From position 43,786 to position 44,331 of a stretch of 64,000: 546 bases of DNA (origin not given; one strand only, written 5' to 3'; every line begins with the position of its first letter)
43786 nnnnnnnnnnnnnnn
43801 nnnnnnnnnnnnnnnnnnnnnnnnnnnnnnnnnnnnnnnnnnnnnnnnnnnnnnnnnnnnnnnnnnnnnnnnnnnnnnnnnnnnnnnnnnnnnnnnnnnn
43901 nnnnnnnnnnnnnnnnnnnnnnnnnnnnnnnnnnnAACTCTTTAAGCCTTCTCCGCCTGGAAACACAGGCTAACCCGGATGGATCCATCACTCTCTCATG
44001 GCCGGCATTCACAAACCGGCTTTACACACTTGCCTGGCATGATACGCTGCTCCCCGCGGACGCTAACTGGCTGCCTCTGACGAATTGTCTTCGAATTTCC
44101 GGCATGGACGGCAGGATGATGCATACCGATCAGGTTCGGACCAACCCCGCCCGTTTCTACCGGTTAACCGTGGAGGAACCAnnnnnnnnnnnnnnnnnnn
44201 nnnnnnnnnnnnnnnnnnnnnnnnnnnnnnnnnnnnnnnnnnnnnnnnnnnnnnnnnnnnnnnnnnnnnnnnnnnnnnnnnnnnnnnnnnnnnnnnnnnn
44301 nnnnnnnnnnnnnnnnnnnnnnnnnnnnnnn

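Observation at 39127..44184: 1.68-kaa secreted S8 peptidase with about 1,300 aa of non-catalytic C-terminal domains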

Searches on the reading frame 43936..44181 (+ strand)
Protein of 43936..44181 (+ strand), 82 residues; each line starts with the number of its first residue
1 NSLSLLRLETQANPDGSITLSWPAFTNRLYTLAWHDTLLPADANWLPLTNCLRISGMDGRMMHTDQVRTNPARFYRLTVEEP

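Call 32: search_protein_representatives(alignment_id=A4)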
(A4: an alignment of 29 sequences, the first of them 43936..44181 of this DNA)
Query: 29 sequences, 84 profile positions. Proteins with E-value up to 0.001 (for the whole library): 4575; up to 1e-10: 203; up to 1e-30: 4. The best 150 are listed.
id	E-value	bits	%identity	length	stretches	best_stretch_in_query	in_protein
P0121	2.0e-51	188.1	-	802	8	15-79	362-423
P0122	3.2e-47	174.7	-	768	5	10-82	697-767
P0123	8.5e-44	163.7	-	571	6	16-79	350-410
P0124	6.2e-35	135.3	-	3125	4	16-80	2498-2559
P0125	5.8e-28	113.0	-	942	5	17-80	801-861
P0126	9.7e-27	109.1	-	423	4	15-81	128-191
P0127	6.3e-26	106.5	-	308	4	14-81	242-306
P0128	8.2e-25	102.9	-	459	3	15-80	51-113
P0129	1.0e-24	102.6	-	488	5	12-81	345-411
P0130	1.3e-24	102.2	-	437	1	2-84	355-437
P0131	2.4e-24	101.4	-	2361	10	18-81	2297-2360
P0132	2.6e-24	101.3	-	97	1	2-84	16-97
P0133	4.0e-23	97.5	-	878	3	16-82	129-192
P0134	1.3e-22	95.9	-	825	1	2-84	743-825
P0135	1.6e-22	95.6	-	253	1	1-82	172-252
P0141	6.6e-21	90.4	-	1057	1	1-84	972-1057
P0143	1.4e-20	89.4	-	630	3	16-80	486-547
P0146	9.1e-20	86.7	-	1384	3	17-80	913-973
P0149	4.5e-19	84.5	-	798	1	2-82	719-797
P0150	2.4e-18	82.2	-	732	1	1-84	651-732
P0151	2.7e-18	82.0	-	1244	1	2-84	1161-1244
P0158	1.2e-17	79.9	-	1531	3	10-79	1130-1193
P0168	2.6e-16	75.6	-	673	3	16-81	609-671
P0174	1.1e-15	73.7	-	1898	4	16-62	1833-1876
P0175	1.4e-15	73.3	-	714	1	3-84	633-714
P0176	1.5e-15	73.2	-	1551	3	14-81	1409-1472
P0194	2.8e-14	69.1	-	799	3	12-81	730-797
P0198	4.5e-14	68.5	-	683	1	15-84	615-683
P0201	6.6e-14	67.9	-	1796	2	15-79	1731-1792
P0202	9.8e-14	67.4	-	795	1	2-82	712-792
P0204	1.2e-13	67.1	-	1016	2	18-82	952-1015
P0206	1.6e-13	66.7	-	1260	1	11-84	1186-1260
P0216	3.7e-13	65.6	-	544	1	2-84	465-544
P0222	5.6e-13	65.0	-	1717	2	3-84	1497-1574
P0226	7.7e-13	64.5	-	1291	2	15-84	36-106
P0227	9.5e-13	64.2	-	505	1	4-84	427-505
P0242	2.5e-12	62.9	-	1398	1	5-81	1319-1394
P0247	5.6e-12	61.8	-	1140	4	17-83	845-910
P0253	7.8e-12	61.3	-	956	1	2-82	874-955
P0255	8.2e-12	61.2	-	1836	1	15-82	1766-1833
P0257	9.3e-12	61.1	-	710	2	2-82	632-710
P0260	1.2e-11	60.7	-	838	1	15-80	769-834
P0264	1.3e-11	60.6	-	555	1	8-84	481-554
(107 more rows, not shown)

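Call 33: search_protein_families(library=pfam, proteins=[P0121, P0122, P0134, P0141, P0149, P0150, P0151, P0175, P0206, P0253], max_evalue=0.01)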
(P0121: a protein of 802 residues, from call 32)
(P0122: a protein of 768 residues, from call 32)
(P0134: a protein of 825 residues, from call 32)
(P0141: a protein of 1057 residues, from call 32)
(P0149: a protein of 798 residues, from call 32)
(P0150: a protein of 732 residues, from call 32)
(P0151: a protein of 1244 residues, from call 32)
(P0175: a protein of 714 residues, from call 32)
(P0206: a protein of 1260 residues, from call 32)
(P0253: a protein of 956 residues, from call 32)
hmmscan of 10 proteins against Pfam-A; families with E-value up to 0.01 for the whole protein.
P0121 (802 aa): 6 families
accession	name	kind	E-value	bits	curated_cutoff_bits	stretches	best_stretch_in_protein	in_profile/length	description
PF23972.1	DUF7298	-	1.5e-09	38.3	27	0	592-634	37-78/167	Domain of unknown function (DUF7298)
PF01108.23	Tissue_fac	-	9.6e-07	29.1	27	0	446-471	40-68/107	Tissue factor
PF05641.18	Agenet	-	2.9e-05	24.9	27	0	668-694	20-45/61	Agenet domain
PF17116.11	T9SS_plug_1st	-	7.5e-05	23.1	23.9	0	287-324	19-56/126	Type 9 secretion system plug protein 1st domain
PF21506.2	Knl-2-like_dom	-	0.0012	19.1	27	0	306-331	16-40/54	Kinetochore null protein 2-like domain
PF00116.26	COX2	-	0.0015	18.8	22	0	441-461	72-92/120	Cytochrome C oxidase subunit II, periplasmic domain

P0122 (768 aa): 4 families
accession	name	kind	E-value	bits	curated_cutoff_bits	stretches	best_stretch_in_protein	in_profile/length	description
PF18676.6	MBG_2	-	3.1e-72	239.6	25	5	56-131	1-72/72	MBG domain (YGX type)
PF05737.18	Collagen_bind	-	1.3e-05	25.8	27.5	0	607-652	64-109/131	Collagen binding domain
PF13750.12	Big_3_3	-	0.0007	19.7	27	0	694-725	80-111/157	Bacterial Ig-like domain (group 3)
PF06701.19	MIB_HERC2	-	0.0075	16.6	33.5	0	623-646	35-58/66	Mib_herc2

P0134 (825 aa): 1 family
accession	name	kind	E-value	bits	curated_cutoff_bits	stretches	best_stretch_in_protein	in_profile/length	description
PF20773.4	InhA-like_MAM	-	0.00084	19.3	26.9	1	264-315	111-163/191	Immune inhibitor A-like, MAM domain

P0141 (1057 aa): 1 family
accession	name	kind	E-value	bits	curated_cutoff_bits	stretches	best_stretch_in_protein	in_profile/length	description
PF20773.4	InhA-like_MAM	-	1.6e-09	38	26.9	1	458-552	79-167/191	Immune inhibitor A-like, MAM domain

P0149 (798 aa): 2 families
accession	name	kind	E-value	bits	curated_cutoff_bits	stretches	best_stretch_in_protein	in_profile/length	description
PF20773.4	InhA-like_MAM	-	1.4e-11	44.7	26.9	1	151-290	39-162/191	Immune inhibitor A-like, MAM domain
PF19190.6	BACON_2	-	0.0084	16.4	25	0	293-320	37-64/94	Viral BACON domain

P0150 (732 aa): 1 family
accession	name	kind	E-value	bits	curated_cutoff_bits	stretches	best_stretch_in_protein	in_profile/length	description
PF20773.4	InhA-like_MAM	-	1.2e-07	31.9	26.9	1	182-231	115-165/191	Immune inhibitor A-like, MAM domain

P0151 (1244 aa): 3 families
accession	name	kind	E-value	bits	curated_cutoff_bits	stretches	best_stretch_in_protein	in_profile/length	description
PF00082.27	Peptidase_S8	-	8.2e-16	58.6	21.8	1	1-70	187-273/288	Subtilase family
PF20773.4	InhA-like_MAM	-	1.9e-05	24.7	26.9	1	689-736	118-165/191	Immune inhibitor A-like, MAM domain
PF24816.2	Ig_CFAP65__9th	-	0.0061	17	24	0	708-762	84-140/170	Cilia- and flagella-associated protein 65-like, Ig-like domain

P0175 (714 aa): 1 family
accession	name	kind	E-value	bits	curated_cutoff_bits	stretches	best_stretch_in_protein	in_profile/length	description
PF01364.23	Peptidase_C25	-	6.9e-53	180.6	23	1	227-602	3-371/374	Peptidase family C25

P0206 (1260 aa): 1 family
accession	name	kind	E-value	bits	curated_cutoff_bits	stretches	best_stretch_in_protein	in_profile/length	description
PF00722.28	Glyco_hydro_16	-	0.0012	18.8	22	1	59-172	22-125/175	Glycosyl hydrolases family 16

P0253 (956 aa): 1 family
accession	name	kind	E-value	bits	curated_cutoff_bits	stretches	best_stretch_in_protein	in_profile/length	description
PF20773.4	InhA-like_MAM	-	7.3e-09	35.8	26.9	1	422-551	46-163/191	Immune inhibitor A-like, MAM domain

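Call 50: search_protein_families(library=ncbifam, proteins=[P0175, P0206], max_evalue=0.001)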
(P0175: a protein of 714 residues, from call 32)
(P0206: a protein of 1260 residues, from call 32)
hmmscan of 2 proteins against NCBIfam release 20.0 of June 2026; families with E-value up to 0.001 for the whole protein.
P0175 (714 aa): 2 families
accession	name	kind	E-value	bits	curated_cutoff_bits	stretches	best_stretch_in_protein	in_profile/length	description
NF033707.1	T9SS_sortase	equivalog_domain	2e-14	52.2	420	1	245-609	384-736/1095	type IX secretion system sortase PorU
NF052324.1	PorU_rel_Nterm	equivalog_domain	4.3e-06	25.2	450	1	361-608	526-768/879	putative type IX secretion system sortase PorU2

P0206 (1260 aa): 0 families

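Call 63: search_protein_families(library=pfam, proteins=[P0198, P0202, P0242, P0255, P0257, P0260, P0264, P0204, P0216, P0227], max_evalue=0.0001)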
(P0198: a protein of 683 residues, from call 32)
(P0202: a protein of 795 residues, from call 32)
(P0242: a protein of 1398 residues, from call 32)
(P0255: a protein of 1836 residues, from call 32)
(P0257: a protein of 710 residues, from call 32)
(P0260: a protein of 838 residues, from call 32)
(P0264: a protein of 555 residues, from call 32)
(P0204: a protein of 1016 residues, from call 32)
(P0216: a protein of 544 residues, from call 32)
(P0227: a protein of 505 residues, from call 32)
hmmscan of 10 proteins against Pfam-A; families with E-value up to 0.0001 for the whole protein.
P0198 (683 aa): 3 families
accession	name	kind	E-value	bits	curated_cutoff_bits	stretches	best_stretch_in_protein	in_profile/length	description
PF13229.12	Beta_helix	-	4e-15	56.2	25.9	2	319-413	34-114/158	Right handed beta helix region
PF07602.17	DUF1565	-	7.4e-06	25.9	20.3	0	30-70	2-41/257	Protein of unknown function (DUF1565)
PF05048.19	NosD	-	9e-06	25.7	23.6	1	349-413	114-173/212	Periplasmic copper-binding protein (NosD)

P0202 (795 aa): 1 family
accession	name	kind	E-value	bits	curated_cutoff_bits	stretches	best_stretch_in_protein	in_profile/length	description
PF20773.4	InhA-like_MAM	-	2.9e-05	24.1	26.9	0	235-287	112-165/191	Immune inhibitor A-like, MAM domain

P0242 (1398 aa): 0 families

P0255 (1836 aa): 3 families
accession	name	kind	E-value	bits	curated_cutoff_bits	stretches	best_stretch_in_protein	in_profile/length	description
PF13385.13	Laminin_G_3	-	2.4e-31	109.4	27.6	2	900-1069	3-151/151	Concanavalin A-like lectin/glucanases superfamily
PF01436.27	NHL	-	3.1e-28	96.8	20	2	1484-1512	1-28/28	NHL repeat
PF18884.5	TSP3_bac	-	9.2e-07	29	25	0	287-305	1-19/22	Bacterial TSP3 repeat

P0257 (710 aa): 1 family
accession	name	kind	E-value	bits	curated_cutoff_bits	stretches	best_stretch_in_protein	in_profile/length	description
PF18884.5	TSP3_bac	-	1.7e-05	25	25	0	611-632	1-22/22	Bacterial TSP3 repeat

P0260 (838 aa): 1 family
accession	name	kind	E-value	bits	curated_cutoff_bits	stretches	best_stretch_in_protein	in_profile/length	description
PF20773.4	InhA-like_MAM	-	1.5e-07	31.6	26.9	1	578-696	59-163/191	Immune inhibitor A-like, MAM domain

P0264 (555 aa): 0 families

P0204 (1016 aa): 6 families
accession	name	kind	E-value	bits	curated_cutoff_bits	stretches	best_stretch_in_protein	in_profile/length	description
PF07679.22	I-set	-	1.2e-39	134.7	23.7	4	191-273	3-88/90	Immunoglobulin I-set domain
PF13927.12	Ig_3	-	6.5e-37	126.3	30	4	102-171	6-78/78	Immunoglobulin domain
PF00047.31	ig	-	1.8e-10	41.4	21.8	0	125-166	22-67/81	Immunoglobulin domain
PF13895.12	Ig_2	-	3.7e-07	30.7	27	0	218-275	29-78/79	Immunoglobulin domain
PF07686.23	V-set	-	5.2e-06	27.1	26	0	137-182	55-105/109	Immunoglobulin V-set domain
PF06832.18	BiPBP_C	-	6.5e-06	26.4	26.8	0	36-87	39-87/90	Penicillin-Binding Protein C-terminus Family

P0216 (544 aa): 0 families

P0227 (505 aa): 0 families

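Call 64: search_protein_families(library=pfam, proteins=[P0124, P0131, P0201, P0176], max_evalue=0.0001)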
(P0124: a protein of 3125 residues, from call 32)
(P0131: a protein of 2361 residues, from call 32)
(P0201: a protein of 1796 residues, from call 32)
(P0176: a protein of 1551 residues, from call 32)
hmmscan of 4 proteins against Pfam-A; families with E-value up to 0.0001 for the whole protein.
P0124 (3125 aa): 5 families
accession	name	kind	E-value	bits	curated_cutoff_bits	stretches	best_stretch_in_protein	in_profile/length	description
PF18676.6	MBG_2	-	2.4e-152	496.2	25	11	1931-2001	5-71/72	MBG domain (YGX type)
PF13313.11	DUF4082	-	1.7e-133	440.2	28.4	3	725-871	2-143/143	Domain of unknown function (DUF4082)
PF13205.12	Big_5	-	1.5e-97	321.7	23.6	5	601-712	1-105/105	Bacterial Ig-like domain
PF18657.6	YDG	-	2.2e-40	137.2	25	3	1753-1831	1-83/85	YDG domain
PF04234.18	CopC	-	4.1e-09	37.8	23.3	0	607-685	4-72/92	CopC domain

P0131 (2361 aa): 1 family
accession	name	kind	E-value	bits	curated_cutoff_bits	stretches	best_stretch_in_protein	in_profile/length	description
PF01483.27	P_proprotein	-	6.8e-18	65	21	1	604-640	2-38/86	Proprotein convertase P-domain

P0201 (1796 aa): 5 families
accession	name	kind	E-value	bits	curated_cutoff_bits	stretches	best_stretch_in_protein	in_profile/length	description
PF18887.5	MBG_3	-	6.7e-48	161.1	25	2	1499-1568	1-70/72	MBG domain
PF18676.6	MBG_2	-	2.9e-16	60.3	25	1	1418-1492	1-71/72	MBG domain (YGX type)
PF07081.18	DUF1349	-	1.6e-14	54.5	32.4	1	117-244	24-141/179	Protein of unknown function (DUF1349)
PF17851.8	GH43_C2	-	2e-12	47.7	22.7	1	1010-1142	47-187/203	Beta xylosidase C-terminal Concanavalin A-like domain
PF05345.18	He_PIG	-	2.1e-05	25.3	24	1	1228-1315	2-96/96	Putative Ig domain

P0176 (1551 aa): 8 families
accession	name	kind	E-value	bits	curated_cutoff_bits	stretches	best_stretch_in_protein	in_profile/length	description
PF13927.12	Ig_3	-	8.5e-36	122.8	30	4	1151-1225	2-78/78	Immunoglobulin domain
PF07679.22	I-set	-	4.1e-31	107.3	23.7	2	1152-1232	2-84/90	Immunoglobulin I-set domain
PF17963.7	Big_9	-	8.7e-25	87.9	23.6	2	770-857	4-88/89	Bacterial Ig domain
PF17892.7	Cadherin_5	-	7.8e-22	77.4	26.5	2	1056-1145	5-97/98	Cadherin-like domain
PF17803.7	Cadherin_4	-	1.5e-17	64.3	25.1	2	769-827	13-71/71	Bacterial cadherin-like domain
PF13895.12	Ig_2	-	8.3e-15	55.2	27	0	1160-1234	9-74/79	Immunoglobulin domain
PF00047.31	ig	-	3.2e-08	34.2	21.8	0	1160-1233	3-80/81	Immunoglobulin domain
PF06439.18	3keto-disac_hyd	-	3e-07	31.1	26.8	1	870-1027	2-157/187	3-keto-disaccharide hydrolase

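Call 71: find_homologous_proteins(query=A4, max_evalue=0.001)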
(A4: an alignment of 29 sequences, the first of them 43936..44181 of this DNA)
Query A4 (29 sequences) (82 aa, profile of the alignment): 2 proteins with E <= 0.001 among 480 candidates.
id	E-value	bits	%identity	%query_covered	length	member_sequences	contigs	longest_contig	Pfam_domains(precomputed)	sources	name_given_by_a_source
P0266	1.4e-22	97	43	77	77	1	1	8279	-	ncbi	ncbi:MAG: hypothetical protein WCG36_00800 [bacterium]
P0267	3.0e-17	80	32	76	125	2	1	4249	-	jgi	jgi:hypothetical protein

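Call 75: search_protein_families(library=pfam, alignment_id=A4, max_evalue=10)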
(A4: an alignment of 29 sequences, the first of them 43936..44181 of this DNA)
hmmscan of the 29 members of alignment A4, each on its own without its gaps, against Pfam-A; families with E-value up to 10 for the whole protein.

A. member 1, window:43936-44181:+ (82 aa): 0 families

B. families by the number of members that match (of 29 scanned): 7 families
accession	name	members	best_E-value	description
PF20821.2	C1_PlyCB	1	0.037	Streptococcus virus C1, PlyCB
PF17712.6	DUF5557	1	0.064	Family of unknown function (DUF5557)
PF17409.8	MoaF_C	1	0.07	MoaF C-terminal domain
PF17047.11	SMP_LBD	1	0.12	Synaptotagmin-like mitochondrial-lipid-binding domain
PF07873.16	YabP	1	0.19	YabP family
PF23005.1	DUF7032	1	0.25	Domain of unknown function (DUF7032)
PF24584.1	Ig_CYK3_C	1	0.25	CYK3 C-terminal Ig-like domain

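Call 84: list_cluster_members(proteins=[P0124, P0131, P0146, P0158, P0174, P0176, P0201, P0204, P0222, P0255])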
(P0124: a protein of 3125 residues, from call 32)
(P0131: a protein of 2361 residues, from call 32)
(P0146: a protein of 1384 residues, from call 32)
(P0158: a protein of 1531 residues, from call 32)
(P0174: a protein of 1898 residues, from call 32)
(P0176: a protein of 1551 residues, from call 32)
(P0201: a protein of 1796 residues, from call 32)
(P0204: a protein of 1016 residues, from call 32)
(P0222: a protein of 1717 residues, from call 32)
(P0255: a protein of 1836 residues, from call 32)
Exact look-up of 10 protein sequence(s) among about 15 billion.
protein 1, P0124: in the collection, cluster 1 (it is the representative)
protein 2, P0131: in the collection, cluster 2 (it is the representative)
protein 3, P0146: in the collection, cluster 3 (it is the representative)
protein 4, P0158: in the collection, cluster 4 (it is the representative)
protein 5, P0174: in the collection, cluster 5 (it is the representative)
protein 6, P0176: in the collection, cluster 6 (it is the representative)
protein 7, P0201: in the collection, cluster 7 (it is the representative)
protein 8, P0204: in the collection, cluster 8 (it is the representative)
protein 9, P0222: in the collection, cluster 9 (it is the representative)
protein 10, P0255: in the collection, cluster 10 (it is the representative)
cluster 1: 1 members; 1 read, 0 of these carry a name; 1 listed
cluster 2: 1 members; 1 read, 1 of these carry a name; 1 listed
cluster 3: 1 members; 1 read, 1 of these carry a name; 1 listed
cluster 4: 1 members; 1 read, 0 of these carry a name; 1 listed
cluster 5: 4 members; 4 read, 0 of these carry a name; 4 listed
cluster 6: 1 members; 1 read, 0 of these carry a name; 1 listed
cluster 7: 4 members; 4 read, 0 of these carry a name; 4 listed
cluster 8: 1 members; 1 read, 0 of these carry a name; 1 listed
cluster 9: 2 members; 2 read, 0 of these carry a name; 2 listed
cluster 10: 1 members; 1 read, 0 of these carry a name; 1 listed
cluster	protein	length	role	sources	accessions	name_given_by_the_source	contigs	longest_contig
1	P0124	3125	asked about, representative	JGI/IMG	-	-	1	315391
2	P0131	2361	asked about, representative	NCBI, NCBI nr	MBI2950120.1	MAG: proprotein convertase P-domain-containing protein, partial [Verrucomicrobia ... | proprotein convertase P-domain-containing protein [Verrucomicrobiota bacterium]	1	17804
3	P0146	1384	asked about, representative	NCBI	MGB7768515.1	MAG: YDG domain-containing protein [Verrucomicrobiia bacterium]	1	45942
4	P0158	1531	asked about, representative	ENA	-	-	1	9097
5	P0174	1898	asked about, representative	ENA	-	-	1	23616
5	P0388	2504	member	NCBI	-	-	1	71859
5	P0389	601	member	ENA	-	-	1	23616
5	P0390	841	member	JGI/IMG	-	-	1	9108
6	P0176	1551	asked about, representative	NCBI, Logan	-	-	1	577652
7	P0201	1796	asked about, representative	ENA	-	-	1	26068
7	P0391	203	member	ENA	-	-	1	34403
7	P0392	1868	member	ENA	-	-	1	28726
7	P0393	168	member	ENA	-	-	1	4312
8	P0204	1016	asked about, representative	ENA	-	-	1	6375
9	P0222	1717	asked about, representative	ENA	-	-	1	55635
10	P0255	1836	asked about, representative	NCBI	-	-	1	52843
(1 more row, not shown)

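Call 85: list_cluster_members(proteins=[P0175, P0198, P0206, P0122, P0133, P0143, P0168, P0194, P0226, P0247])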
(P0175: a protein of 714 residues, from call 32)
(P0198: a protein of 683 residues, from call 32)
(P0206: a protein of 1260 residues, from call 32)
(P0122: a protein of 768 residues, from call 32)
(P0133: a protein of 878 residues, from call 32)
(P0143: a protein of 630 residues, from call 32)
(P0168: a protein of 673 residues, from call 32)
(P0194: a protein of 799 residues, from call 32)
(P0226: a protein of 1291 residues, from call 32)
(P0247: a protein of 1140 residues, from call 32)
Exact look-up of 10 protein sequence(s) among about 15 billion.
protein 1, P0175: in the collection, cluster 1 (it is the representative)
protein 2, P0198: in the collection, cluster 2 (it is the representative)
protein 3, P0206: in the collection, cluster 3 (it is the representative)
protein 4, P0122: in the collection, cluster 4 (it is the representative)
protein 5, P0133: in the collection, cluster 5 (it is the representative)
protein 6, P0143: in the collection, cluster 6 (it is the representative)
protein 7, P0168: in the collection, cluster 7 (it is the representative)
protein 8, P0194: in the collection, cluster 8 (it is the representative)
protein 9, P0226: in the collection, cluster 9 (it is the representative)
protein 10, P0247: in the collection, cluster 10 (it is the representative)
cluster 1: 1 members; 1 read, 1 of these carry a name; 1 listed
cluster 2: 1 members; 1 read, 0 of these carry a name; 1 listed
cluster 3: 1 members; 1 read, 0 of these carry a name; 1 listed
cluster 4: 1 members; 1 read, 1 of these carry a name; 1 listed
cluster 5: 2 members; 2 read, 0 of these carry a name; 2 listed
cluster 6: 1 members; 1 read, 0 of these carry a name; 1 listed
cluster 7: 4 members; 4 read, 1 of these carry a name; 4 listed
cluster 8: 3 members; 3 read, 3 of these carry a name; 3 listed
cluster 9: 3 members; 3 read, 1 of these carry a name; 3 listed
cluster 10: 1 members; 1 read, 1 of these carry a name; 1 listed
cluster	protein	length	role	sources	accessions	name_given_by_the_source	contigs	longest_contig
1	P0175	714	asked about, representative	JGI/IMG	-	hypothetical protein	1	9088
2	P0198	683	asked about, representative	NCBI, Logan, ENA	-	-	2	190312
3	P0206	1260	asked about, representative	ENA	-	-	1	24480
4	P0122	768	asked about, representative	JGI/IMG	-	hypothetical protein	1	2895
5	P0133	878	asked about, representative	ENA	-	-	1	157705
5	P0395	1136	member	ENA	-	-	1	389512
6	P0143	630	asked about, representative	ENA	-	-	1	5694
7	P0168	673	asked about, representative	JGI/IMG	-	-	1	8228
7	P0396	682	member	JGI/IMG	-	hypothetical protein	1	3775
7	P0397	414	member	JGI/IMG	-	-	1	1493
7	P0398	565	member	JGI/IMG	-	-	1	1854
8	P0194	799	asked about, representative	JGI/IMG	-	hypothetical protein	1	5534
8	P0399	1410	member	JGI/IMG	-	hypothetical protein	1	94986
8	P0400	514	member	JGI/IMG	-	hypothetical protein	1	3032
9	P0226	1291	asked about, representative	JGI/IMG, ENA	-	-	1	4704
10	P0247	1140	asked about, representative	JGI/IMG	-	uncharacterized repeat protein (TIGR01451 family)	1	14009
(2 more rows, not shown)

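Call 88: find_encoding_contigs(protein=P0175, flank=8000, max_places=2)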
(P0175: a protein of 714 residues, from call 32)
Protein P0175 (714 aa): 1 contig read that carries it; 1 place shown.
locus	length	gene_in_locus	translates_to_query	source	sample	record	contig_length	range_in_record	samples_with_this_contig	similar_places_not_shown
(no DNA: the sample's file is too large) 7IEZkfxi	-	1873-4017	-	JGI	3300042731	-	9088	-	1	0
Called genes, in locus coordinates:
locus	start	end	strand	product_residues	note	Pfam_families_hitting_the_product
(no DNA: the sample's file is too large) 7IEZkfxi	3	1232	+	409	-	?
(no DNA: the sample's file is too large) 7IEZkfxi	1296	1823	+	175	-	PF00156:Pribosyltran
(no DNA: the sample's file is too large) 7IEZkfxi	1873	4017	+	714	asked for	PF01364:Peptidase_C25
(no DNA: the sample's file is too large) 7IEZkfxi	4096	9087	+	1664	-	?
